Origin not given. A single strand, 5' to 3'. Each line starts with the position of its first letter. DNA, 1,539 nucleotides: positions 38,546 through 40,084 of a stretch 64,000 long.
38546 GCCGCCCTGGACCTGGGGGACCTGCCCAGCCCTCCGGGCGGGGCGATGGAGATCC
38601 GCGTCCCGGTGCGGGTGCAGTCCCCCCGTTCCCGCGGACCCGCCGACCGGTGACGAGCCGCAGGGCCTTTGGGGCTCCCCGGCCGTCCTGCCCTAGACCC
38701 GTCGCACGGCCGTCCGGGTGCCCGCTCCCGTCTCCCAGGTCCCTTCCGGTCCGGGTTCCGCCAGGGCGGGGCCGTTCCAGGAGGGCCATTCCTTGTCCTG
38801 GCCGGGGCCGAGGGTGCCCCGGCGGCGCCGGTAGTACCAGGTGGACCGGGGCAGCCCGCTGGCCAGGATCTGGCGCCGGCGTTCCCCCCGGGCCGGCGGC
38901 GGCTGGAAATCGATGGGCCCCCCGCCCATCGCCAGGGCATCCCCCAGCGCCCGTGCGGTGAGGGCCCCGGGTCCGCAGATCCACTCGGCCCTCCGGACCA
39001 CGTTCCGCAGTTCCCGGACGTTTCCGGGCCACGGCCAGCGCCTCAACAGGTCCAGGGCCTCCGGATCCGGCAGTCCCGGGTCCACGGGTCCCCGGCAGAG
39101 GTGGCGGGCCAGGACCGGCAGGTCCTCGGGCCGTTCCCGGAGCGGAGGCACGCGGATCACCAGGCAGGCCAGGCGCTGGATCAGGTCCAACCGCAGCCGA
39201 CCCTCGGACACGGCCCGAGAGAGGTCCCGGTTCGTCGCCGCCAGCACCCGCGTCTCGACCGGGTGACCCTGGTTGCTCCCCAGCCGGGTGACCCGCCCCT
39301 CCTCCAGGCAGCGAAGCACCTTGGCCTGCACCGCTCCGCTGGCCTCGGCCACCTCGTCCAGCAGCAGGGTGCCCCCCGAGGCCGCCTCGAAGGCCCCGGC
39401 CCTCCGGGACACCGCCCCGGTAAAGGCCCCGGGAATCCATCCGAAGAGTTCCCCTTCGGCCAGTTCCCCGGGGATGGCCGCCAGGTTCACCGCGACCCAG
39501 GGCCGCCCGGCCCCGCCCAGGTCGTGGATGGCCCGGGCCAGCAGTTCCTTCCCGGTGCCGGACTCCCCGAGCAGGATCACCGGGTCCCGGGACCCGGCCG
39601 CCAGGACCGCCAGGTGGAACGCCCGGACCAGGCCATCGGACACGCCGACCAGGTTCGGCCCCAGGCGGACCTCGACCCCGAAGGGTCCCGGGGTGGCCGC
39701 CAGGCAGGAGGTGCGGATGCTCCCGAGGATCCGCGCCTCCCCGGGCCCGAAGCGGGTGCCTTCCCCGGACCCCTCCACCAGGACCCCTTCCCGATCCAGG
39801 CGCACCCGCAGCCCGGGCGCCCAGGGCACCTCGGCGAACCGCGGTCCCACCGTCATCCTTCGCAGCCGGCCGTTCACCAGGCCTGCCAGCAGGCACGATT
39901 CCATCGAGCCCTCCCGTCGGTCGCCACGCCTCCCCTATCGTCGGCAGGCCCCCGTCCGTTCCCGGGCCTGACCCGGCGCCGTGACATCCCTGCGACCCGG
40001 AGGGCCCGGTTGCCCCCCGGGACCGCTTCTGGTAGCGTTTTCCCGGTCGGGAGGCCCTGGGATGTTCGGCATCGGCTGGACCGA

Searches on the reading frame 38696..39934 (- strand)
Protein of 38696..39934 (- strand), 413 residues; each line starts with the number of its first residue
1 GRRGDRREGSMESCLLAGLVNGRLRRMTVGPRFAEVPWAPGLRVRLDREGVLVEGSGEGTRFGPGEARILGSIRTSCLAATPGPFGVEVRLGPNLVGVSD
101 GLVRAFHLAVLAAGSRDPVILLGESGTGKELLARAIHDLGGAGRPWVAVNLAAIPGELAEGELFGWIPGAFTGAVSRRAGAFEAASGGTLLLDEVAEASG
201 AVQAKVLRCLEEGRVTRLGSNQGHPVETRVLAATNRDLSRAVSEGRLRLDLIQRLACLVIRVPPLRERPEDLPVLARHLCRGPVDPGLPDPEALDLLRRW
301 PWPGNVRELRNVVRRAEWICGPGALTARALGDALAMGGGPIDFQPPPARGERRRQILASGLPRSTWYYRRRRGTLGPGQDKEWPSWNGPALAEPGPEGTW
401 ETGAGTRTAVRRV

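Call 54: search_protein_families(library=pfam, proteins=[window:38696-39934:-])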
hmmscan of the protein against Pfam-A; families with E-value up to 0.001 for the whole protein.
window:38696-39934:- (413 aa): 5 families
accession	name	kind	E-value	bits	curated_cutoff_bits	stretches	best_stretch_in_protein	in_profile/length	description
PF00158.32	Sigma54_activat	-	2.2e-49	167.8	20.2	1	96-260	2-167/168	Sigma-54 interaction domain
PF14532.12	Sigma54_activ_2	-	1.7e-13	51.4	25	1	112-265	17-138/138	Sigma-54 interaction domain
PF25601.1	AAA_lid_14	-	2.4e-13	50.1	27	1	266-334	1-74/87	AAA+ ATPase lid domain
PF07728.20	AAA_5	-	5.1e-08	33.5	22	1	118-238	1-125/139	AAA domain (dynein-related subfamily)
PF01078.27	Mg_chelatase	-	1.7e-06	28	20.3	0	173-236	93-158/207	Magnesium chelatase, subunit ChlI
